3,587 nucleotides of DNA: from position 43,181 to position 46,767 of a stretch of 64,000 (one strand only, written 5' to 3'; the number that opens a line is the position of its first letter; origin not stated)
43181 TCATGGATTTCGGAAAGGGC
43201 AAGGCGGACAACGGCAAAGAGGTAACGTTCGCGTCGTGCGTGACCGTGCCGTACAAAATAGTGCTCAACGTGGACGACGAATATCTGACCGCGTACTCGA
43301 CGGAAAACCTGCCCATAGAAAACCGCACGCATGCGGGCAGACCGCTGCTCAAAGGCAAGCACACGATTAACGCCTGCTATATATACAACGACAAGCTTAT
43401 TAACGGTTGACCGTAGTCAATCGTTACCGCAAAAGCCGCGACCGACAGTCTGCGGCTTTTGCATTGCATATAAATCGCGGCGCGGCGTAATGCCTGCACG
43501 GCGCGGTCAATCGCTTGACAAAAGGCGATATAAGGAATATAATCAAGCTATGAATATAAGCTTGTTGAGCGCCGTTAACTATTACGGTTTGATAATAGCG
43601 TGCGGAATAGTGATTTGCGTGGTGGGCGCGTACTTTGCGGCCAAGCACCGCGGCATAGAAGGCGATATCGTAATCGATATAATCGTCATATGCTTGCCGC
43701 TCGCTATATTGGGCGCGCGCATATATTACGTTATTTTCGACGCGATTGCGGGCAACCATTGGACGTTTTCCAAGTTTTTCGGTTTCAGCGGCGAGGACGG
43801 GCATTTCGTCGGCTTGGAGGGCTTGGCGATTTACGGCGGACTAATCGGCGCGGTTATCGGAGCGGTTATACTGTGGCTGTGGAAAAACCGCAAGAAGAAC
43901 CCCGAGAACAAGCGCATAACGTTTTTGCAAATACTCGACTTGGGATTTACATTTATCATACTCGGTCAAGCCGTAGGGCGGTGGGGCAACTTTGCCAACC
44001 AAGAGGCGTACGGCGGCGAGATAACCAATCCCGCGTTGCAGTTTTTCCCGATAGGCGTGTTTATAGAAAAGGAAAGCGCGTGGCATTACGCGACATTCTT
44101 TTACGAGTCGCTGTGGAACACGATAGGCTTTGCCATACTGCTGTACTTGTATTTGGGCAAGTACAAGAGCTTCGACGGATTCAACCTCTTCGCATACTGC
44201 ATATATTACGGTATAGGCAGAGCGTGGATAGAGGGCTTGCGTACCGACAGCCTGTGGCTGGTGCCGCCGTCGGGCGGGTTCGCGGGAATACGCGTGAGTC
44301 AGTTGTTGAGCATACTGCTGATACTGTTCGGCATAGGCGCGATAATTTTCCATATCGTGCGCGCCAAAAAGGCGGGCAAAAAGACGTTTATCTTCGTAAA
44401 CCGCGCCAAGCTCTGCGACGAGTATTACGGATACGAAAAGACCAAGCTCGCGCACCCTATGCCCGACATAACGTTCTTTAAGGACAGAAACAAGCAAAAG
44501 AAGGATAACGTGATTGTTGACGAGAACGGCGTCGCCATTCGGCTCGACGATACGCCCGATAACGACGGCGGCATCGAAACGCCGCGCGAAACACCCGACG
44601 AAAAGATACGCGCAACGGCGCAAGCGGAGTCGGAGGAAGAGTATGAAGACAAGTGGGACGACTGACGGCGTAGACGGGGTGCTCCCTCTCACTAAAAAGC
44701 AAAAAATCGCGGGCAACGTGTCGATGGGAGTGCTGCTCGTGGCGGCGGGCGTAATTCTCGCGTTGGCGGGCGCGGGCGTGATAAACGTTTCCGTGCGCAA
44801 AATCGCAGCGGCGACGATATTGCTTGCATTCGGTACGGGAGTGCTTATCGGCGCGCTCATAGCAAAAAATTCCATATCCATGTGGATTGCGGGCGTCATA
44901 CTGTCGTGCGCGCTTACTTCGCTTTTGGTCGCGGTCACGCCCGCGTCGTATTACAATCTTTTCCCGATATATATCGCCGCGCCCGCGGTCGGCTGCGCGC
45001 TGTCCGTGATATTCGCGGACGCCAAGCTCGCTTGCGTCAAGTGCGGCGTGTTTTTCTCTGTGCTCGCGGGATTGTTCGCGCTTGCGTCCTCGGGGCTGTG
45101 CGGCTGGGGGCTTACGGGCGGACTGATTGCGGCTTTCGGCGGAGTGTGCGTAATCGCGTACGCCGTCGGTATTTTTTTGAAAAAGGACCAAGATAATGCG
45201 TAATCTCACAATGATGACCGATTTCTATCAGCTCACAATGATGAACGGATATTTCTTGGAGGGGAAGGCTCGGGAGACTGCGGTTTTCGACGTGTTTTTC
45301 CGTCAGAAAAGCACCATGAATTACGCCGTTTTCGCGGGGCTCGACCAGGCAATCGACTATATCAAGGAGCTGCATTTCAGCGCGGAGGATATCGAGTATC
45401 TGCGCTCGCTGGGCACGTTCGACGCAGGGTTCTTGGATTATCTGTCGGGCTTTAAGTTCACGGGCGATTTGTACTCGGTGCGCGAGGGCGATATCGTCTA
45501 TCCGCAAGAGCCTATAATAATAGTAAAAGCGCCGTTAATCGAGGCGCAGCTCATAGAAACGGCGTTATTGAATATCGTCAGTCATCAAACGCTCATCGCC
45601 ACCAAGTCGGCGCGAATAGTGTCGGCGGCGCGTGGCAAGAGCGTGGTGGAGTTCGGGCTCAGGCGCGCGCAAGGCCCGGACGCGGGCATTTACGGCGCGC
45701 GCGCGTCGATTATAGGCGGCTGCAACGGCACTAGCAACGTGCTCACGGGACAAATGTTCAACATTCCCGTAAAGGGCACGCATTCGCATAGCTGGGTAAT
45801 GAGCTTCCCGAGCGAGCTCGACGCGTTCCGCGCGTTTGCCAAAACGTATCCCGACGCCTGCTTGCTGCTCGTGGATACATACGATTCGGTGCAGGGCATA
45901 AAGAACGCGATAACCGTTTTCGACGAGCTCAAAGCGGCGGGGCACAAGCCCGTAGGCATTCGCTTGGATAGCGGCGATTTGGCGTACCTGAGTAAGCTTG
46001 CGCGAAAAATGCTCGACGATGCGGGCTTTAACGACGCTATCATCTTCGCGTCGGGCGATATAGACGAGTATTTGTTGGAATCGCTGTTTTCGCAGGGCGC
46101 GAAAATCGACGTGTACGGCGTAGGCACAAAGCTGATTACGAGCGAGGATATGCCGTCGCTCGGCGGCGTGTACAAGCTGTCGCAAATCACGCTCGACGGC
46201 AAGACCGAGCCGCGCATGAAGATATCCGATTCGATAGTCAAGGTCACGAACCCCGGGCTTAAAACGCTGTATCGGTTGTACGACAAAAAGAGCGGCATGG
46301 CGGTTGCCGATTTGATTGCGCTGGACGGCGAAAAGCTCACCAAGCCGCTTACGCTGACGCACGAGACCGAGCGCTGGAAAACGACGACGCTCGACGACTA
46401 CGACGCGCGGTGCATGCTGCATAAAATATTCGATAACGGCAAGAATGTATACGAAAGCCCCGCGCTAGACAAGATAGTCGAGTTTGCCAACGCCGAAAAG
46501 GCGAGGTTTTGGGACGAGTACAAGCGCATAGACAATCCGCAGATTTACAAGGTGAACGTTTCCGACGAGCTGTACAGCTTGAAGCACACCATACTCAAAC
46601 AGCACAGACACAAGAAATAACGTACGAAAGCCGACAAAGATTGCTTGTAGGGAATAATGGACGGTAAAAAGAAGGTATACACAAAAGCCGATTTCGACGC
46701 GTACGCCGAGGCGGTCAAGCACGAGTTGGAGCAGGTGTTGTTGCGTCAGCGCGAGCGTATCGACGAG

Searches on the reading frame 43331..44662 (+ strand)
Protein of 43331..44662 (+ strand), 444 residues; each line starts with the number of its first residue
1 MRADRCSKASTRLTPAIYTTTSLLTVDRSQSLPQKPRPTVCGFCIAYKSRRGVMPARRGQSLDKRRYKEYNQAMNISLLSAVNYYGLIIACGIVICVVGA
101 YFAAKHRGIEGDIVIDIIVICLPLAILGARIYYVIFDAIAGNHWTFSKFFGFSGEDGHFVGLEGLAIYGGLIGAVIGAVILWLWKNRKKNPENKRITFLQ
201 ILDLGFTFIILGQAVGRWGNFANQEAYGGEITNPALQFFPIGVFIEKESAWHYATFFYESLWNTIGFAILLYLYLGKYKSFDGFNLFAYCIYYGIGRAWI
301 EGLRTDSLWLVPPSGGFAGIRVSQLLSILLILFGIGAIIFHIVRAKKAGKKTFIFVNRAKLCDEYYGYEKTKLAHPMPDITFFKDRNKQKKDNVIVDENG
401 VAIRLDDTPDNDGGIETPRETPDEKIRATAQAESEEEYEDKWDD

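Call 22: search_protein_families(library=pfam, proteins=[window:43331-44662:+], max_evalue=0.001)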
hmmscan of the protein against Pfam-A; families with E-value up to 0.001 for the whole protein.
window:43331-44662:+ (444 aa): 1 family
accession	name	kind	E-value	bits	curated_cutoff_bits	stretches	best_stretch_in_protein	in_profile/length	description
PF01790.23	LGT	-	3.8e-51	174.2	24.9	1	80-339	9-239/240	Prolipoprotein diacylglyceryl transferase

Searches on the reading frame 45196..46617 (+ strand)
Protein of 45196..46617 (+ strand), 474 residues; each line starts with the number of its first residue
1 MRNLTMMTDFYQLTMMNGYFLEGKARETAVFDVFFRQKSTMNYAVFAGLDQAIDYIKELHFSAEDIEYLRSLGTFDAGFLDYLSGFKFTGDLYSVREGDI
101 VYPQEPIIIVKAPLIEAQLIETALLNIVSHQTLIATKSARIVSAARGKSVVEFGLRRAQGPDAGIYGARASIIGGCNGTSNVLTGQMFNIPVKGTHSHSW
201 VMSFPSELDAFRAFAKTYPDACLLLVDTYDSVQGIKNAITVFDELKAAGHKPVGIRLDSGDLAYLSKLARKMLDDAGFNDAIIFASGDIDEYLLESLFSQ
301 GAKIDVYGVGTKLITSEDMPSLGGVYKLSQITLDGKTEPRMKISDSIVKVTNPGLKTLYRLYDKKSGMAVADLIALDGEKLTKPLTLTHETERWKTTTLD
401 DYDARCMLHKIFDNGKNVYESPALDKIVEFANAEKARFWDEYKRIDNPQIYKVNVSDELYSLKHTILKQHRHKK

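Call 22: search_protein_families(library=pfam, proteins=[window:45196-46617:+], max_evalue=0.001)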
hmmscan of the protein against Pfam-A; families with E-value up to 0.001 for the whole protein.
window:45196-46617:+ (474 aa): 4 families
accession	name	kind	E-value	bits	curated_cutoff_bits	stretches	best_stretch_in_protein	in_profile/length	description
PF17767.7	NAPRTase_N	-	2.3e-39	135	32.6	1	6-129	1-125/125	Nicotinate phosphoribosyltransferase (NAPRTase) N-terminal domain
PF17956.6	NAPRTase_C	-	6.7e-32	110.7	23.3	1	356-463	2-111/111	Nicotinate phosphoribosyltransferase C-terminal domain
PF04095.22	NAPRTase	-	1.8e-09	38.1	20.8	1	150-347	3-217/239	Nicotinate phosphoribosyltransferase (NAPRTase) family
PF02749.22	QRPTase_N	-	7.2e-06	26.6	27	1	91-130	42-80/82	Quinolinate phosphoribosyl transferase, N-terminal domain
